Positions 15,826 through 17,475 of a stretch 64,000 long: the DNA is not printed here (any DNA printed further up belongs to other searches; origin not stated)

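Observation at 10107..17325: Nonulosonic-acid module (NeuA/NeuB/NeuC-like) flanked by an AsnB-like amidotransferase, a Gfo/Idh/MocA oxidoreductase and a GT30 (Kdo-transferase-like) enzyme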

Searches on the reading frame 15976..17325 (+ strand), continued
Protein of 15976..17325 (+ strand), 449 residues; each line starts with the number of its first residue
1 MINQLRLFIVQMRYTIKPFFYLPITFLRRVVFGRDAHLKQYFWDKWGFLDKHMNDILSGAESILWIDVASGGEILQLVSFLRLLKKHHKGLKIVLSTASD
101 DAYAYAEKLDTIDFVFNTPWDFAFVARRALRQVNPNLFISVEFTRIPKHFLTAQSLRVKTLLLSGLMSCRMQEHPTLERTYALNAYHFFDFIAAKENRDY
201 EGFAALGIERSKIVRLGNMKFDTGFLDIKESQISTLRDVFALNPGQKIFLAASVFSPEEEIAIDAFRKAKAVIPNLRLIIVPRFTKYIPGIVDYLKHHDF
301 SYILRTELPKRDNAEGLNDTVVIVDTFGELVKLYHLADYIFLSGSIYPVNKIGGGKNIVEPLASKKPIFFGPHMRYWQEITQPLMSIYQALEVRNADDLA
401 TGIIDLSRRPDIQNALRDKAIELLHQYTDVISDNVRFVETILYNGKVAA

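Call 18: find_encoding_contigs(protein=P0019, flank=10000, max_places=2)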
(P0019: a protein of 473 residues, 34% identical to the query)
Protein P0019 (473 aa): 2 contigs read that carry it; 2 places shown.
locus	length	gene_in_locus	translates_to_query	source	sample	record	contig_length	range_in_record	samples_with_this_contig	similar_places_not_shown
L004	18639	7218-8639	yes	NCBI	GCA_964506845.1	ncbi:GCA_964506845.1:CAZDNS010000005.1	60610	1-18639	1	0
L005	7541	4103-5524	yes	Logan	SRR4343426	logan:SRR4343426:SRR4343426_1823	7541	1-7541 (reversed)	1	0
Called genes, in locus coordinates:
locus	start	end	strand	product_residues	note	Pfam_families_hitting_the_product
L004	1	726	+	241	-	?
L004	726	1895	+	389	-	PF04055:Radical_SAM, PF13186:SPASM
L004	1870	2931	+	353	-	PF03102:NeuB, PF08666:SAF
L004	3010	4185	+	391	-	PF04055:Radical_SAM, PF13186:SPASM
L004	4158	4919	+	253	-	PF02348:CTP_transf_3, PF12804:NTP_transf_3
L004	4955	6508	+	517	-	PF01943:Polysacc_synt, PF13440:Polysacc_synt_3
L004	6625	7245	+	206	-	PF00132:Hexapep, PF14602:Hexapep_2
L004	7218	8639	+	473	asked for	PF04413:Glycos_transf_N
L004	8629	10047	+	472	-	PF03062:MBOAT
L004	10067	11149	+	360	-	PF00657:Lipase_GDSL (faint), PF13472:Lipase_GDSL_2 (weak)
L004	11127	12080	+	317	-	PF01209:Ubie_methyltran, PF13489:Methyltransf_23, PF13649:Methyltransf_25, PF13847:Methyltransf_31, PF08241:Methyltransf_11, PF08242:Methyltransf_12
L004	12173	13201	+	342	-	PF01408:GFO_IDH_MocA, PF02894:GFO_IDH_MocA_C, PF22725:GFO_IDH_MocA_C3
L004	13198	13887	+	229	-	PF25087:GMPPB_C (faint), PF25084:LbH_EIF2B (weak), PF00132:Hexapep, PF14602:Hexapep_2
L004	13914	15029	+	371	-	PF00106:adh_short (weak), PF01073:3Beta_HSD, PF01370:Epimerase, PF07993:NAD_binding_4, PF13460:NAD_binding_10, PF16363:GDP_Man_Dehyd, PF01370:Epimerase, PF16363:GDP_Man_Dehyd, +2 more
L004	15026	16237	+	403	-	PF00534:Glycos_transf_1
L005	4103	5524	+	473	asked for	PF04413:Glycos_transf_N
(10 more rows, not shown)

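Call 25: find_encoding_contigs(protein=P0012, flank=10000, max_places=1)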
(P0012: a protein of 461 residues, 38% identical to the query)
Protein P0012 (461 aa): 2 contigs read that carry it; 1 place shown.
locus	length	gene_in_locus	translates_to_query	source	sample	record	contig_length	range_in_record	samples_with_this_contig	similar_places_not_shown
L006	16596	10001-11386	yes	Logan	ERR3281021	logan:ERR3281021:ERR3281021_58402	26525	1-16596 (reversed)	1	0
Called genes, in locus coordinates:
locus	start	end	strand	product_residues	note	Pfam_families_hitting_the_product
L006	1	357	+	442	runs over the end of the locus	PF01041:DegT_DnrJ_EryC1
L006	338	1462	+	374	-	-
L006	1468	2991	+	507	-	PF01943:Polysacc_synt, PF13440:Polysacc_synt_3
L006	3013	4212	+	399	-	PF01370:Epimerase, PF16363:GDP_Man_Dehyd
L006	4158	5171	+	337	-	PF04321:RmlD_sub_bind, PF01073:3Beta_HSD, PF01370:Epimerase, PF02719:Polysacc_synt_2, PF16363:GDP_Man_Dehyd, PF07993:NAD_binding_4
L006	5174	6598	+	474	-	PF00535:Glycos_transf_2, PF10111:Glyco_tranf_2_2, PF13641:Glyco_tranf_2_3 (weak), PF02348:CTP_transf_3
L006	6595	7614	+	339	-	PF03102:NeuB, PF08666:SAF (weak)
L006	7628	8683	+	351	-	PF04055:Radical_SAM, PF13186:SPASM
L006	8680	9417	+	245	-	PF02348:CTP_transf_3, PF12804:NTP_transf_3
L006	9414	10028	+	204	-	PF00132:Hexapep, PF14602:Hexapep_2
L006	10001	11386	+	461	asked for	PF04413:Glycos_transf_N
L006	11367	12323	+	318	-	PF01209:Ubie_methyltran, PF13489:Methyltransf_23, PF08241:Methyltransf_11, PF08242:Methyltransf_12, PF13649:Methyltransf_25, PF13847:Methyltransf_31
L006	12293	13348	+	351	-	PF01408:GFO_IDH_MocA, PF02894:GFO_IDH_MocA_C, PF22725:GFO_IDH_MocA_C3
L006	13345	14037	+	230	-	PF25087:GMPPB_C (faint), PF25084:LbH_EIF2B (weak), PF00132:Hexapep (weak), PF14602:Hexapep_2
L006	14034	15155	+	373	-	PF01073:3Beta_HSD, PF01370:Epimerase, PF02719:Polysacc_synt_2, PF13460:NAD_binding_10, PF16363:GDP_Man_Dehyd, PF07993:NAD_binding_4, PF01370:Epimerase, PF16363:GDP_Man_Dehyd, +1 more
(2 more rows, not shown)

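Call 26: find_encoding_contigs(protein=P0014, flank=10000, max_places=1)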
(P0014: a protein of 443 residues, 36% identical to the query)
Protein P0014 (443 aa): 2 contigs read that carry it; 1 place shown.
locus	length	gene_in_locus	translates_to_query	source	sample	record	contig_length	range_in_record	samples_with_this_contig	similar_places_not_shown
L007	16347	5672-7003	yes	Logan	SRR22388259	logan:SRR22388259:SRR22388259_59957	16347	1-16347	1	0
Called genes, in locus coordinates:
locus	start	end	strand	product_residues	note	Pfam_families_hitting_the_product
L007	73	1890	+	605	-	PF02543:Carbam_trans_N, PF16861:Carbam_trans_C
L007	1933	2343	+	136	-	PF19588:SxtJ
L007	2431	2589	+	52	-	PF19451:DUF5989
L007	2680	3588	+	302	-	PF04055:Radical_SAM, PF13186:SPASM (weak)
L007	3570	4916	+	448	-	PF02348:CTP_transf_3, PF00535:Glycos_transf_2, PF13641:Glyco_tranf_2_3 (weak)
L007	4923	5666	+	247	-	PF00793:DAHP_synth_1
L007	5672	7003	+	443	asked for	PF04413:Glycos_transf_N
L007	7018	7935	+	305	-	PF05219:DREV (weak), PF13489:Methyltransf_23, PF13847:Methyltransf_31, PF08241:Methyltransf_11, PF08242:Methyltransf_12, PF13649:Methyltransf_25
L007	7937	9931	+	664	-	PF12481:DUF3700 (faint), PF13522:GATase_6, PF13537:GATase_7, PF00733:Asn_synthase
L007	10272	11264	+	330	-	PF01209:Ubie_methyltran, PF02353:CMAS, PF13489:Methyltransf_23, PF05175:MTS, PF13847:Methyltransf_31, PF08241:Methyltransf_11, PF08242:Methyltransf_12, PF13649:Methyltransf_25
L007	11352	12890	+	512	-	PF01943:Polysacc_synt, PF13440:Polysacc_synt_3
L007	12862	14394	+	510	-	PF02310:B12-binding, PF04055:Radical_SAM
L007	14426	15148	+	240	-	PF02353:CMAS (weak), PF05175:MTS (weak), PF07021:MetW (weak), PF13489:Methyltransf_23, PF13847:Methyltransf_31, PF08241:Methyltransf_11, PF08242:Methyltransf_12, PF13649:Methyltransf_25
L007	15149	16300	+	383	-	PF13439:Glyco_transf_4, PF13579:Glyco_trans_4_4, PF13477:Glyco_trans_4_2, PF20706:GT4-conflict, PF00534:Glycos_transf_1, PF13692:Glyco_trans_1_4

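Call 27: find_encoding_contigs(protein=P0025, flank=10000, max_places=1)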
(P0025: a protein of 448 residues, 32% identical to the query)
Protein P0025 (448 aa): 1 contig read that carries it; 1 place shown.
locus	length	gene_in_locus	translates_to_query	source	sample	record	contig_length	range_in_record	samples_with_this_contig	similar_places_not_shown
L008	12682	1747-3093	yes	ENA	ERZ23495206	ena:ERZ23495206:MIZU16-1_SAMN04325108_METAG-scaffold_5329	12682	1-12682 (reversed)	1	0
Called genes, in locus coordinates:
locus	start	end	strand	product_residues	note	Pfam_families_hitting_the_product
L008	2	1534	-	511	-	?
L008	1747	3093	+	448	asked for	PF04413:Glycos_transf_N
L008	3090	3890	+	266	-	PF13489:Methyltransf_23, PF13847:Methyltransf_31 (weak), PF08241:Methyltransf_11, PF08242:Methyltransf_12, PF13649:Methyltransf_25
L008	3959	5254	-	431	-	PF03721:UDPG_MGDP_dh_N, PF00984:UDPG_MGDP_dh, PF03720:UDPG_MGDP_dh_C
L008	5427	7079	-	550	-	PF02369:Big_1 (faint), PF02368:Big_2 (faint)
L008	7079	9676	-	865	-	PF13196:DUF4012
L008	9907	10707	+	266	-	PF19567:CpsB_CapC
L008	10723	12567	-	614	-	PF13522:GATase_6, PF13537:GATase_7, PF01380:SIS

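Call 28: search_protein_representatives(alignment_id=A1)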
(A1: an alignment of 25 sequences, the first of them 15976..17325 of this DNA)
Query: 25 sequences, 441 profile positions. Proteins with E-value up to 0.001 (for the whole library): 21484; up to 1e-10: 16029; up to 1e-30: 7647. The best 150 are listed.
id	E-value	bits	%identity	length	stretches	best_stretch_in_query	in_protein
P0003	5.4e-186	635.1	-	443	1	3-438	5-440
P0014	3.0e-179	612.9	-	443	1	3-439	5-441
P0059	3.9e-178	609.2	-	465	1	5-439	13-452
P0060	1.5e-173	594.1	-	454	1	6-439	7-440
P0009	6.8e-170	582.1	-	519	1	3-437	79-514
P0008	7.2e-167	572.1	-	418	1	20-438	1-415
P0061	2.1e-162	557.4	-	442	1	3-436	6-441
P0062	4.2e-156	536.6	-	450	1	6-439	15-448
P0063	7.1e-156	535.9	-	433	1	15-439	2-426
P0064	7.6e-150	516.0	-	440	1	8-438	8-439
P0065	1.9e-147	508.1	-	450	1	3-438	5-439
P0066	4.9e-147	506.8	-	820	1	8-435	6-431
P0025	2.2e-145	501.3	-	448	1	5-438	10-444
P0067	2.0e-143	494.9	-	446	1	7-436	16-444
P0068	9.4e-143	492.6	-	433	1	6-436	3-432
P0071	3.1e-136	471.2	-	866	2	60-439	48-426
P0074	5.2e-135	467.1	-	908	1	6-437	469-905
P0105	2.5e-93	329.7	-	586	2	9-425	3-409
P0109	2.5e-91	323.2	-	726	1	14-435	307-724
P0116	4.1e-89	315.9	-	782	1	42-439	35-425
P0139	2.6e-85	303.3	-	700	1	57-438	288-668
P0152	6.3e-84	298.8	-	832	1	14-438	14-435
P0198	5.7e-81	289.0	-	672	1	17-433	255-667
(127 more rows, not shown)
